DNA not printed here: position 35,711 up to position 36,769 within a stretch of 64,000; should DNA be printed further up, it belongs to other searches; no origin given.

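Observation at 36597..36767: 56-aa Cys-free peptide with a YxxP leader motif and strong RBS: candidate precursor of an unknown RiPP class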

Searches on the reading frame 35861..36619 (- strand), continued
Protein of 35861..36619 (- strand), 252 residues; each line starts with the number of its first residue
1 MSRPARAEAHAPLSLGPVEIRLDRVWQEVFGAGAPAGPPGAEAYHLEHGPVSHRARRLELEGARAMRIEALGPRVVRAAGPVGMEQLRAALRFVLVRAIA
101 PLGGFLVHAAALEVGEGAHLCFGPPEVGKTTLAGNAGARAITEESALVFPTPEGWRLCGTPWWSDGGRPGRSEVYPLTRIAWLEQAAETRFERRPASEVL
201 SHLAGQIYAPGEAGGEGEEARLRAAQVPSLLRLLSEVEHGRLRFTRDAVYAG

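Call 53: find_encoding_contigs(protein=P0009, flank=6000, max_places=2)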
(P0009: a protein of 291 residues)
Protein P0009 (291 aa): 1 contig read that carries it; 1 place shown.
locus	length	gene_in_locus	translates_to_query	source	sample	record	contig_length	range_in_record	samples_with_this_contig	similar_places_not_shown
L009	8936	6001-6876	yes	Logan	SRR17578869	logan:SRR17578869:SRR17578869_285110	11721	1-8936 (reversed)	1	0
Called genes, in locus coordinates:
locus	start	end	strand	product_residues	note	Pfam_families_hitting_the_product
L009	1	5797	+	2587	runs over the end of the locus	PF13750:Big_3_3 (faint), PF19077:Big_13 (faint)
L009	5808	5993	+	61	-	-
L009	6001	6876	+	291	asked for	PF27840:ScmC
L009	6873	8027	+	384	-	PF04055:Radical_SAM, PF13186:SPASM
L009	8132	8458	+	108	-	-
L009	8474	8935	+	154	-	?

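Call 63: find_encoding_contigs(protein=P0009, flank=10000, max_places=1)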
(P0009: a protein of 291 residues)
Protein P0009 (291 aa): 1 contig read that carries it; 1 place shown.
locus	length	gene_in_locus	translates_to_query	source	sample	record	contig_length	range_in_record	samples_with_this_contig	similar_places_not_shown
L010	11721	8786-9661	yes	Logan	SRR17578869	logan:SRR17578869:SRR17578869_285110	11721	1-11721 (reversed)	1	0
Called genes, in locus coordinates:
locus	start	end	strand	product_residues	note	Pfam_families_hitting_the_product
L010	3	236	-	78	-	?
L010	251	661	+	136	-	PF05402:PqqD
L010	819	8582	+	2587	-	PF13750:Big_3_3 (faint), PF19077:Big_13 (faint)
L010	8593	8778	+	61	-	-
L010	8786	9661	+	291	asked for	PF27840:ScmC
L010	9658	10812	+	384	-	PF04055:Radical_SAM, PF13186:SPASM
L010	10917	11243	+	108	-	-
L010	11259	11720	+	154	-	?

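Call 65: search_protein_families(library=pfam, proteins=[L010:819-8579:+, L010:10917-11240:+, L010:11259-11720:+, L007:3056-4081:+, L007:4074-4448:+, L010:251-658:+], max_evalue=0.01)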
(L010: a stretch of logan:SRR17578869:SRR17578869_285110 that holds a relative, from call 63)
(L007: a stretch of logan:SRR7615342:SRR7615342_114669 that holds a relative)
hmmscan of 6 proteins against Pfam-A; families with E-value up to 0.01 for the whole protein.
L010:819-8579:+ (2587 aa): 3 families
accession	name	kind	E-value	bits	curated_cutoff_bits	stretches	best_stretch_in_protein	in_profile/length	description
PF19077.6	Big_13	-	5.7e-24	85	27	2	1534-1595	43-102/102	Bacterial Ig-like domain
PF13750.12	Big_3_3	-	1.4e-07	31.8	27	0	787-859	3-75/157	Bacterial Ig-like domain (group 3)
PF01839.29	FG-GAP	-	0.0051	17.1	22.1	0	2562-2580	6-24/37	FG-GAP repeat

L010:10917-11240:+ (108 aa): 0 families

L010:11259-11720:+ (154 aa): 3 families
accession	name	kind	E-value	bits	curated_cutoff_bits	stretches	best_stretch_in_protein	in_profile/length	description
PF13177.12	DNA_pol3_delta2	-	1.1e-31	110.4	27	2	94-154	67-127/161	DNA polymerase III, delta subunit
PF07728.20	AAA_5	-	0.0023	18.4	22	0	128-154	66-92/139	AAA domain (dynein-related subfamily)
PF00004.35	AAA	-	0.0098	16.8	21.2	0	112-153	45-93/131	ATPase family associated with various cellular activities (AAA)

L007:3056-4081:+ (342 aa): 5 families
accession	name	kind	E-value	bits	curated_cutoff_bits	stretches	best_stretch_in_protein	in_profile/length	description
PF00583.31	Acetyltransf_1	-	3.1e-09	37.5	20.7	1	251-309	58-116/116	Acetyltransferase (GNAT) family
PF13508.13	Acetyltransf_7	-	3.8e-05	24.4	27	1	226-290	6-65/84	Acetyltransferase (GNAT) domain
PF13673.13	Acetyltransf_10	-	0.00043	20.7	23.6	1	212-313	20-111/128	Acetyltransferase (GNAT) domain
PF08445.16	FR47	-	0.0028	18.1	22.1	1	251-311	20-79/86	FR47-like protein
PF00717.28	Peptidase_S24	-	0.0065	16.6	23.3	0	27-89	26-87/116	Peptidase S24-like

L007:4074-4448:+ (125 aa): 0 families

L010:251-658:+ (136 aa): 1 family
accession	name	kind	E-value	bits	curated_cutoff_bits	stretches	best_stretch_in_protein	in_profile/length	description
PF05402.18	PqqD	-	4e-10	40.3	23.4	1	62-131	2-67/67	Coenzyme PQQ synthesis protein D (PqqD)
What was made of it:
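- On RiPP precursor peptide (generic): A PqqD gene is present in the window and in L010 (calls 63, 65).
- On SynChlorMet cassette: It is a PqqD family member by Pfam (call 65).
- PqqD: a PqqD gene is present in the window and in distant L010 at the same position (calls 63, 65). The giant gene sits between the PqqD and peptide genes both in the window and in distant L010 (calls 63, 65).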

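Call 67: predict_structure(alignment_id=A5)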
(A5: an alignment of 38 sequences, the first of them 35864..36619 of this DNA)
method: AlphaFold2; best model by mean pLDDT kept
length: 252 residues; sequences in the alignment: 38
mean_pLDDT: 90.6   pTM: 0.88
mean pLDDT of the five models: 90.6, 89.9, 89.7, 89.0, 87.9
residues with pLDDT >= 90: 191; 70-90: 41; 50-70: 17; < 50: 3
segments of 3 or more residues with pLDDT < 50: none
pLDDT, mean of each block of 10 residues (from residue 1): 61 92 93 71 93 91 90 95 94 94 96 96 96 94 96 97 85 97 96 98 93 70 92 98 90 59
secondary structure, 60 per line:
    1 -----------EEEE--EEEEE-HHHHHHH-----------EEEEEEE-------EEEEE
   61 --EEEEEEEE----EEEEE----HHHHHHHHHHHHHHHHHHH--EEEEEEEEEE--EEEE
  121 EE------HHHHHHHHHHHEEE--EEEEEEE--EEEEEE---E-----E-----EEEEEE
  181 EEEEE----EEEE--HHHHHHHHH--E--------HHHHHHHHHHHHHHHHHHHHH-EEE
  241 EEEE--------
elements in order: E12-15 E18-22 H24-30 E42-48 E56-60 E63-70 E75-79 H84-102 E105-114 E117-122 H129-139 E140-142 E145-151 E154-159 E175-185 E190-193 H196-204 H216-236 E238-244
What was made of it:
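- Tried and rejected: It succeeded with 38 sequences (call 67).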

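Call 71: fold_search(model_id=the predicted structure, library=pdb)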
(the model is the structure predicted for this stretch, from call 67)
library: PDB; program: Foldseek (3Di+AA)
matches with E <= 10: 231; with E <= 0.001: 38
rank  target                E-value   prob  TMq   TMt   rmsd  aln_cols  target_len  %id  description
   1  6com                  1.4e-05  1.00  0.38  0.21   9.2       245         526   12  2.3A crystal structure of E. coli phosphoenolpyruvate carboxykinase mutant Asp269Asn (released 2018-04-04)
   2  2pxz                  3.6e-05  1.00  0.39  0.21   9.7       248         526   13  E. coli phosphoenolpyruvate carboxykinase (PEPCK) complexed with ATP, Mg2+, Mn2+, carbon dioxide and oxaloacetate (released 2008-04-22)
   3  6crt                  5.3e-05  1.00  0.40  0.21  13.3       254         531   12  Arg65Gln Mutagenic E.coli PCK (released 2018-04-04)
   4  2pc9_B                6.3e-05  1.00  0.46  0.26  11.8       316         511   12  Crystal Structure Of ATP-Dependent Phosphoenolpyruvate Carboxykinase From Thermus thermophilus HB8 (released 2007-10-02)
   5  1ayl                  7.1e-05  1.00  0.40  0.21  11.4       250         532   12  PHOSPHOENOLPYRUVATE CARBOXYKINASE (released 1997-01-11)
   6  9a4u_A                8.1e-05  1.00  0.50  0.27  10.2       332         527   12  Integrative model of PCKA-QOX2 by crosslinking MS and deep learning (released 2024-09-18)
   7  1os1                  9.1e-05  1.00  0.38  0.20   9.6       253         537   13  Structure of Phosphoenolpyruvate Carboxykinase complexed with ATP,Mg, Ca and pyruvate. (released 2003-09-23)
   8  6asi                  9.7e-05  1.00  0.39  0.21  11.9       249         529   12  E. coli phosphoenolpyruvate carboxykinase G209S mutant bound to methanesulfonate (released 2018-08-29)
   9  6v2l                  1.0e-04  1.00  0.39  0.21  10.7       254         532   12  E. coli Phosphoenolpyruvate carboxykinase S250A (released 2019-12-11)
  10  6asm                  1.0e-04  1.00  0.38  0.21  12.0       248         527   12  E. coli phosphoenolpyruvate carboxykinase G209S K212C mutant bound to thiosulfate (released 2018-08-29)
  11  1k3c                  1.0e-04  1.00  0.36  0.19   9.5       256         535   12  Phosphoenolpyruvate carboxykinase in complex with ADP, AlF3 and Pyruvate (released 2001-12-19)
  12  2pc9_C                1.2e-04  1.00  0.47  0.26  11.7       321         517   14  Crystal Structure Of ATP-Dependent Phosphoenolpyruvate Carboxykinase From Thermus thermophilus HB8 (released 2007-10-02)
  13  6v2m                  1.2e-04  1.00  0.38  0.20   9.9       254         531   11  Structure of Escherichia coli Asp269Asn mutant phosphoenolpyruvate carboxykinase (released 2019-12-11)
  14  6at2                  1.3e-04  1.00  0.40  0.21  13.5       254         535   12  E. coli phosphoenolpyruvate carboxykinase G209N mutant bound to thiosulfate (released 2018-08-29)
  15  8iuf_E2               1.3e-04  1.00  0.46  0.28  10.4       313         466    9  Cryo-EM structure of Euglena gracilis super-complex I+III2+IV, composite (released 2024-02-28)
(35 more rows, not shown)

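Call 77: search_protein_families(library=ncbifam, proteins=[L010:251-658:+, L010:9658-10809:+, L007:2016-3050:+, L010:10917-11240:+], max_evalue=0.1)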
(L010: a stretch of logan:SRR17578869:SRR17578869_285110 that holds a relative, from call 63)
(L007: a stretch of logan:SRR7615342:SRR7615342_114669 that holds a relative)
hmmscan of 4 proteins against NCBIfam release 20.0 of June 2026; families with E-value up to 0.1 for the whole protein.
L010:251-658:+ (136 aa): 4 families
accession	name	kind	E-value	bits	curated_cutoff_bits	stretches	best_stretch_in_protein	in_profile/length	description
NF033530.1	lasso_PqqD_Strm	exception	0.00012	22.2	70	1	64-131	15-78/78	lasso peptide biosynthesis PqqD family chaperone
TIGR04353.1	PqqD_rel_X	equivalog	0.00091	20.1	35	1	76-132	19-74/74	HPr-rel-A system PqqD family peptide chaperone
NF033536.1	lasso_PqqD_Bac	exception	0.0037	17.4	80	1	81-131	40-86/88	lasso peptide biosynthesis PqqD family chaperone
TIGR04302.1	geo_PqqD_fam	equivalog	0.023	15.1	100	1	93-131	62-100/102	GeoRSP system PqqD family peptide chaperone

L010:9658-10809:+ (384 aa): 49 families (the best 25 are shown)
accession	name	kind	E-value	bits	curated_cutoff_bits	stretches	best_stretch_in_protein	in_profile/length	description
TIGR04303.1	GeoRSP_rSAM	equivalog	3.7e-33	115.5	400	1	29-329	14-318/325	GeoRSP system radical SAM/SPASM protein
TIGR04055.1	rSAM_NirJ2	equivalog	9.4e-27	94.4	500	1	29-321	9-307/326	putative heme d1 biosynthesis radical SAM protein NirJ2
TIGR02109.1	PQQ_syn_pqqE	equivalog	8e-26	90.8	381.35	1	22-329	9-324/358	pyrroloquinoline quinone biosynthesis protein PqqE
TIGR04051.1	rSAM_NirJ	equivalog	3.9e-23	82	515.45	2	25-182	7-166/354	heme d1 biosynthesis radical SAM protein NirJ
TIGR04545.1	rSAM_ahbD_hemeb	equivalog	7.1e-23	81.6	500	2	26-185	6-168/339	heme b synthase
TIGR04053.2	TIGR04053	equivalog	1.3e-19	70.8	395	1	29-184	17-178/366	TIGR04053 family radical SAM/SPASM domain-containing protein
TIGR04403.1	rSAM_skfB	equivalog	1.3e-19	70.3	300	1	24-279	108-366/402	sporulation killing factor system radical SAM maturase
NF045574.1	sacti_mat_StsB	exception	4.2e-19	68.7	625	1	28-315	104-392/466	StsB family radical SAM/SPASM domain sactipeptide maturase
TIGR04250.1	SCM_rSAM_ScmE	equivalog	6.2e-17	61.5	400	2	24-172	7-158/358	SynChlorMet cassette radical SAM/SPASM protein ScmE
TIGR03962.1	mycofact_rSAM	equivalog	6.7e-17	61.7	265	1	22-281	14-283/339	mycofactocin radical SAM maturase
TIGR04251.1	SCM_rSAM_ScmF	equivalog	9e-16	58.2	400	1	21-217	5-208/353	SynChlorMet cassette radical SAM/SPASM protein ScmF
TIGR04546.1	rSAM_ahbC_deAc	equivalog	2.8e-15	56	650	1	28-178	47-199/390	12,18-didecarboxysiroheme deacetylase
TIGR02668.1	moaA_archaeal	equivalog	1.4e-14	53.8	325.25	1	21-224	11-218/303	GTP 3',8-cyclase MoaA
TIGR04340.1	rSAM_ACGX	hypoth_equivalog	2.1e-14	53.5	400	1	22-176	5-166/341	radical SAM/SPASM domain protein, ACGX system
TIGR04054.1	rSAM_NirJ1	equivalog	2.5e-13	49.4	650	1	29-124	45-143/387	putative heme d1 biosynthesis radical SAM protein NirJ1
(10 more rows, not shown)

L007:2016-3050:+ (345 aa): 25 families
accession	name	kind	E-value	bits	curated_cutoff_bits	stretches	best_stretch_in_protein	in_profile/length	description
TIGR04078.1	rSAM_yydG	equivalog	7.9e-19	68.2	300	1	18-256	4-246/309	YydG family radical SAM peptide epimerase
NF038283.1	viperin_w_prok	equivalog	2.4e-09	36.8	180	1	24-129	11-118/281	viperin family antiviral radical SAM protein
TIGR03977.1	rSAM_pair_HxsC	equivalog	7.4e-07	28.3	267.9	1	24-88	34-97/292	His-Xaa-Ser system radical SAM maturase HxsC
TIGR04466.1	rSAM_BlsE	equivalog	2.1e-05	24.2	400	1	24-99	12-86/327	cytosylglucuronate decarboxylase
TIGR04055.1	rSAM_NirJ2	equivalog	4.8e-05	23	500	1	17-155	2-143/326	putative heme d1 biosynthesis radical SAM protein NirJ2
NF041718.1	rSAM_phane_AMC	equivalog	6.2e-05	22.2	425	1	16-93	7-88/362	cyclophane-forming radical SAM peptide maturase AmcB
TIGR04251.1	SCM_rSAM_ScmF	equivalog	7.2e-05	22.3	400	1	24-98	13-91/353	SynChlorMet cassette radical SAM/SPASM protein ScmF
TIGR04167.1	rSAM_SeCys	equivalog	0.00034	19.9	300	1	23-91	16-84/303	arsenosugar biosynthesis radical SAM (seleno)protein ArsS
TIGR03913.1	rad_SAM_trio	equivalog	0.00036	19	591.75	1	23-155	27-161/477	GDL motif peptide-associated radical SAM/SPASM maturase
TIGR04303.1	GeoRSP_rSAM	equivalog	0.00037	20.2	400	1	23-89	13-77/325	GeoRSP system radical SAM/SPASM protein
TIGR04103.1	rSAM_nif11_3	equivalog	0.00037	19.2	725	1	24-126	14-111/412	nif11-class peptide radical SAM maturase 3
TIGR04054.1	rSAM_NirJ1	equivalog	0.00096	17.9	650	1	16-97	37-119/387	putative heme d1 biosynthesis radical SAM protein NirJ1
TIGR02495.1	NrdG2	equivalog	0.0037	16.6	131.15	1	25-86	26-88/193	anaerobic ribonucleoside-triphosphate reductase activating protein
TIGR04317.1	W_rSAM_matur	equivalog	0.0052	15.9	380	1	21-98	10-89/349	tungsten cofactor oxidoreductase radical SAM maturase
TIGR04051.1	rSAM_NirJ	equivalog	0.0077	15.2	515.45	1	24-96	11-84/354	heme d1 biosynthesis radical SAM protein NirJ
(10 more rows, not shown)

L010:10917-11240:+ (108 aa): 3 families
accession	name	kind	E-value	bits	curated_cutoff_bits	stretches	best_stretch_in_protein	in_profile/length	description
TIGR02228.1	sigpep_I_arch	equivalog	4.9e-09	36.2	51.85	1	1-77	41-125/158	signal peptidase I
TIGR02754.1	sod_Ni_protease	equivalog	0.00017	22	63.25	1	1-57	8-71/90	nickel-type superoxide dismutase maturation protease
NF046067.1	SigPepSipWBacil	equivalog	0.008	15.8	190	1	1-68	48-123/189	signal peptidase I SipW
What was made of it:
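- L007's radical SAM has a weak hit to the cyclophane-forming AmcB (E=6e-5, call 77).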

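Call 78: find_encoding_contigs(protein=P0013, flank=10000, max_places=1)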
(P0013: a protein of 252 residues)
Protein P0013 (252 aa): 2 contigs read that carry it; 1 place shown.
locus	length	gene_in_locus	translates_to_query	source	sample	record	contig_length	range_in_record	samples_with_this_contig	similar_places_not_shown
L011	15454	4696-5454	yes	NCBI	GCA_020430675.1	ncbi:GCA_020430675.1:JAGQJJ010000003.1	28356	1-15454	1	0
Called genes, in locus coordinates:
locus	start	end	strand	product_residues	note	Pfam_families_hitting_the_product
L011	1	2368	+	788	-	PF19077:Big_13 (faint)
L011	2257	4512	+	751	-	PF01839:FG-GAP (faint), PF13517:FG-GAP_3 (weak)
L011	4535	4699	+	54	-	-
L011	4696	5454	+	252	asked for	PF27840:ScmC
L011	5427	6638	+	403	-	PF04055:Radical_SAM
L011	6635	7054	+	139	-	-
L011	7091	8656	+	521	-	PF10150:RNase_E_G, PF20833:RNase_E_G_Thio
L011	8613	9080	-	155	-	PF00226:DnaJ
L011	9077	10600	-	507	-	PF01408:GFO_IDH_MocA, PF22725:GFO_IDH_MocA_C3, PF00132:Hexapep (weak), PF25084:LbH_EIF2B (weak), PF25087:GMPPB_C (faint), PF14602:Hexapep_2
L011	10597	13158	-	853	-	PF00912:Transgly, PF00905:Transpeptidase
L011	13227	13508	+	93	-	-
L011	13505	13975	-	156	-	PF02590:SPOUT_MTase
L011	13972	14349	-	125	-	PF02410:RsfS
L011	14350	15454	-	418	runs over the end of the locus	PF00171:Aldedh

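Call 79: find_encoding_contigs(protein=P0014, flank=10000, max_places=1)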
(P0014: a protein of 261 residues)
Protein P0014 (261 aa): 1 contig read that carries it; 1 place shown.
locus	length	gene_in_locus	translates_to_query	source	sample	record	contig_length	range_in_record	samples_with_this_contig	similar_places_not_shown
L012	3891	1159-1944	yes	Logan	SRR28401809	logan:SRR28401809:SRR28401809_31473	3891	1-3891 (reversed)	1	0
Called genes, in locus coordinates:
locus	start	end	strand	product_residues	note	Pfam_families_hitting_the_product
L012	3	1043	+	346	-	?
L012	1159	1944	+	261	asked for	PF27840:ScmC (faint)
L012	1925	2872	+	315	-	PF00583:Acetyltransf_1, PF08445:FR47 (weak)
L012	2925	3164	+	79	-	-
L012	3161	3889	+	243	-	?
